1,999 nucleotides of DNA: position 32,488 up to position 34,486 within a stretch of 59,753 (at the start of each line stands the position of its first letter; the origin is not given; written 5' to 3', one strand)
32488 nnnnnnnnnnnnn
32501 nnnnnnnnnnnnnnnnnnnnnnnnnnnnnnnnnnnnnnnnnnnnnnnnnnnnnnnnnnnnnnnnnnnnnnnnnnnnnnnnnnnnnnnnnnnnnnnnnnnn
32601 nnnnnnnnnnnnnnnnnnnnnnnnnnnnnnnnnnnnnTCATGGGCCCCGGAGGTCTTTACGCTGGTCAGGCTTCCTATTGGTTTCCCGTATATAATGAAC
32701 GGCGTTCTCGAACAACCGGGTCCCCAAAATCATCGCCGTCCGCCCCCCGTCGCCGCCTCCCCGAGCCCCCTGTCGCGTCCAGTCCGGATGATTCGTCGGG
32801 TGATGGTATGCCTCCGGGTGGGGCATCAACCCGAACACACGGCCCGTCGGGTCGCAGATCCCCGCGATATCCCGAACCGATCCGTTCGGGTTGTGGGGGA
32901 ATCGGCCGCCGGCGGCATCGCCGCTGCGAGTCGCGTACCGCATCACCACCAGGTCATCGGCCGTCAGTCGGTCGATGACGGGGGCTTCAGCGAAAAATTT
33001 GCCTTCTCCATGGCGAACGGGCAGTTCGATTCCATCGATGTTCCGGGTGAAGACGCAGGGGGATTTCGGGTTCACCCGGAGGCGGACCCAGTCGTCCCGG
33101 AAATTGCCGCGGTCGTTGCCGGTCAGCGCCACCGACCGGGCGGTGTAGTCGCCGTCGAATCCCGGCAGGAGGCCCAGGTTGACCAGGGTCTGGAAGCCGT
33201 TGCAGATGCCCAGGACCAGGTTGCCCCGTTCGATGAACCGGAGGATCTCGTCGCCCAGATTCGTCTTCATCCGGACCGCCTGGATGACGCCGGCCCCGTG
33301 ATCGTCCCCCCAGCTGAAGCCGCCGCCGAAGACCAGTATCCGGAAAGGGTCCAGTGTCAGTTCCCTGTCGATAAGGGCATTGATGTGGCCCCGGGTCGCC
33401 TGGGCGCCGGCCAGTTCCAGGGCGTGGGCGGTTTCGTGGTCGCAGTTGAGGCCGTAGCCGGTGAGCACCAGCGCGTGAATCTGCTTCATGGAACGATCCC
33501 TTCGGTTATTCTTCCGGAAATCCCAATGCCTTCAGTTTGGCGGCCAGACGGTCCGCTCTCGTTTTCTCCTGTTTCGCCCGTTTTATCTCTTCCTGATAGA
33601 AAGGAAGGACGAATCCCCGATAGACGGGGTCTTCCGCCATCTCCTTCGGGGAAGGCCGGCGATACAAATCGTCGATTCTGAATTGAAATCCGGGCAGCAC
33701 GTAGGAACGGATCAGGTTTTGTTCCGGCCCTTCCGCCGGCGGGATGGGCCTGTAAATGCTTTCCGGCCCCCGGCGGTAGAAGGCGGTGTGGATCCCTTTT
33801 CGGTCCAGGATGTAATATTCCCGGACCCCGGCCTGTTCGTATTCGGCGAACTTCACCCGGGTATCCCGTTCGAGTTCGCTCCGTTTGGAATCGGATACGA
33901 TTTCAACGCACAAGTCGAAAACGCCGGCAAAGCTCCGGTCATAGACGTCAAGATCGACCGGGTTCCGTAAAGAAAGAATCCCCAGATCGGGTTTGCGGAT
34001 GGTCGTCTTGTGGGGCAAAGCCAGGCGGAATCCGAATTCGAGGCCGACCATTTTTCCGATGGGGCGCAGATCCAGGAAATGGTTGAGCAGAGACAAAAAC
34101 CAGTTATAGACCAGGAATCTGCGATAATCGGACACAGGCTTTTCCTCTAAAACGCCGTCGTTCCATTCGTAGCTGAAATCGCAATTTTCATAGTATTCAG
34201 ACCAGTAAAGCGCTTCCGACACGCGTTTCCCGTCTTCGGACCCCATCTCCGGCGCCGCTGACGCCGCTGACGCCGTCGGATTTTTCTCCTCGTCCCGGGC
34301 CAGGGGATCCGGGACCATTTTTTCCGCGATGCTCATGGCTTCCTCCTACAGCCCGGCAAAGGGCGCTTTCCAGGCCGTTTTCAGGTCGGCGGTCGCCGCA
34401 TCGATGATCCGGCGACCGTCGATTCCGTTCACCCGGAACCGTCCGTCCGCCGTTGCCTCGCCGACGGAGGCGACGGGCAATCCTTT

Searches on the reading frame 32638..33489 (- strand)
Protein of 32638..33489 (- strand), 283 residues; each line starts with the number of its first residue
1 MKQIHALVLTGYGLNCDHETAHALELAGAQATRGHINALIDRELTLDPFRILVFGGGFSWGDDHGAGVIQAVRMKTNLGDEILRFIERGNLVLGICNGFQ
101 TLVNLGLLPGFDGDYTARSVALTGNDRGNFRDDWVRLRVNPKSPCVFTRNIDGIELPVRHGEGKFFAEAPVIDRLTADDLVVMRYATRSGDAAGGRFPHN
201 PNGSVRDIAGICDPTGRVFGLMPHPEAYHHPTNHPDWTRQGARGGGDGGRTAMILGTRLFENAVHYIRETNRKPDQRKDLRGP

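Call 65: search_protein_families(library=pfam, proteins=[window:32638-33489:-], max_evalue=0.00001)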
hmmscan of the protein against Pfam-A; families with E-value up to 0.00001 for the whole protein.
window:32638-33489:- (283 aa): 1 family
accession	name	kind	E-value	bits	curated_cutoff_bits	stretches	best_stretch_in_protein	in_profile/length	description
PF13507.12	GATase_5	-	8.8e-80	268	27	1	5-267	3-260/260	CobB/CobQ-like glutamine amidotransferase domain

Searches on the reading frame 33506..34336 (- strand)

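Call 65: search_protein_families(library=pfam, proteins=[window:33506-34336:-], max_evalue=0.00001)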
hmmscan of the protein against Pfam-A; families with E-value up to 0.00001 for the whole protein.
window:33506-34336:- (276 aa): 1 family
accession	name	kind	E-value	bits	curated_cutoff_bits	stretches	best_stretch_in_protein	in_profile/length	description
PF05685.18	Uma2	-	1e-17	64.6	27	1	45-220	1-170/172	Putative restriction endonuclease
